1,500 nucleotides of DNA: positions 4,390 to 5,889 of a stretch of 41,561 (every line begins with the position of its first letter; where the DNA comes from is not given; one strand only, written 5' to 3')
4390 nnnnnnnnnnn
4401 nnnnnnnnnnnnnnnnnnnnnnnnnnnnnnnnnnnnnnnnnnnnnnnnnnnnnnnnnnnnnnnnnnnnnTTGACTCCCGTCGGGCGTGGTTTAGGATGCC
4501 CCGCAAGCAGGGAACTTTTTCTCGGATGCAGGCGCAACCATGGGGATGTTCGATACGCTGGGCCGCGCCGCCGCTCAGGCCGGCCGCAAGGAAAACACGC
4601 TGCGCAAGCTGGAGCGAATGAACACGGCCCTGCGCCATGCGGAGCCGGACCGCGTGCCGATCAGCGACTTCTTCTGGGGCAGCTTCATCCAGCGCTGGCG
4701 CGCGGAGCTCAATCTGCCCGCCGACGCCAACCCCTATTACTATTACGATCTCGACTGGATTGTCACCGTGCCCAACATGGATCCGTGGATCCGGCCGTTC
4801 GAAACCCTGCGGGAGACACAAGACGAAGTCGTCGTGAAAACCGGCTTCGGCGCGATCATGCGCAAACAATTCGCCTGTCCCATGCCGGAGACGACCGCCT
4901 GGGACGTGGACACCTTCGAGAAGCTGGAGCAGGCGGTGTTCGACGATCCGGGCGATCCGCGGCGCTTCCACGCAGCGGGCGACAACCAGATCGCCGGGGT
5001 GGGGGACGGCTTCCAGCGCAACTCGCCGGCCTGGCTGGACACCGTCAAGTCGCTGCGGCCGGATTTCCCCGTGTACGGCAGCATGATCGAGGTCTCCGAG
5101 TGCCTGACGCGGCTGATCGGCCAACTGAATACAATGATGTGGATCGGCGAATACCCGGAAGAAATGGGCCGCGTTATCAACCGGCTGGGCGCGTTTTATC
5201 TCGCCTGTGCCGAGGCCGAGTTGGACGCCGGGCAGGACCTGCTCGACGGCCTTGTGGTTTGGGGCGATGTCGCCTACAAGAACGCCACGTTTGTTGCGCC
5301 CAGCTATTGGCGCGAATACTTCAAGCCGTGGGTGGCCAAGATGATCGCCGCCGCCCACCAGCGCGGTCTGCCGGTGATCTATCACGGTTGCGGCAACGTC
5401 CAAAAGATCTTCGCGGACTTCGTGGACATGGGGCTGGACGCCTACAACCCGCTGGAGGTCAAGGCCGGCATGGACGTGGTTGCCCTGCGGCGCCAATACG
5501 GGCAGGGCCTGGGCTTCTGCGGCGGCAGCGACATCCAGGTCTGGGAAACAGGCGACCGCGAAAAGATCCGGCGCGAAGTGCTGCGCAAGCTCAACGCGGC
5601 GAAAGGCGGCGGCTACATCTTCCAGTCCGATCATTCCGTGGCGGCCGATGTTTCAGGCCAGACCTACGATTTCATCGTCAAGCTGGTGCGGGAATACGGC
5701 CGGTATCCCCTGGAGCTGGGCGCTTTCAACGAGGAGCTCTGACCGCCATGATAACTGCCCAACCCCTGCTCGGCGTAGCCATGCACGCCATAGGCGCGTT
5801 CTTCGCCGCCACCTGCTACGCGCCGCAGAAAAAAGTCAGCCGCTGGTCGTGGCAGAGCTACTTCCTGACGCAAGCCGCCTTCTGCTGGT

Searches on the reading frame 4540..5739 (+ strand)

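Call 47: search_protein_families(library=pfam, proteins=[window:4540-5739:+], max_evalue=0.000001)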
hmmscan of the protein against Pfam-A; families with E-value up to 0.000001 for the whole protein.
window:4540-5739:+ (400 aa): 1 family
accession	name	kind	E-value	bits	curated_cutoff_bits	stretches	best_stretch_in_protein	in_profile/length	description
PF01208.23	URO-D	-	1.2e-20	74.3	23.9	1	170-386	131-346/346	Uroporphyrinogen decarboxylase (URO-D)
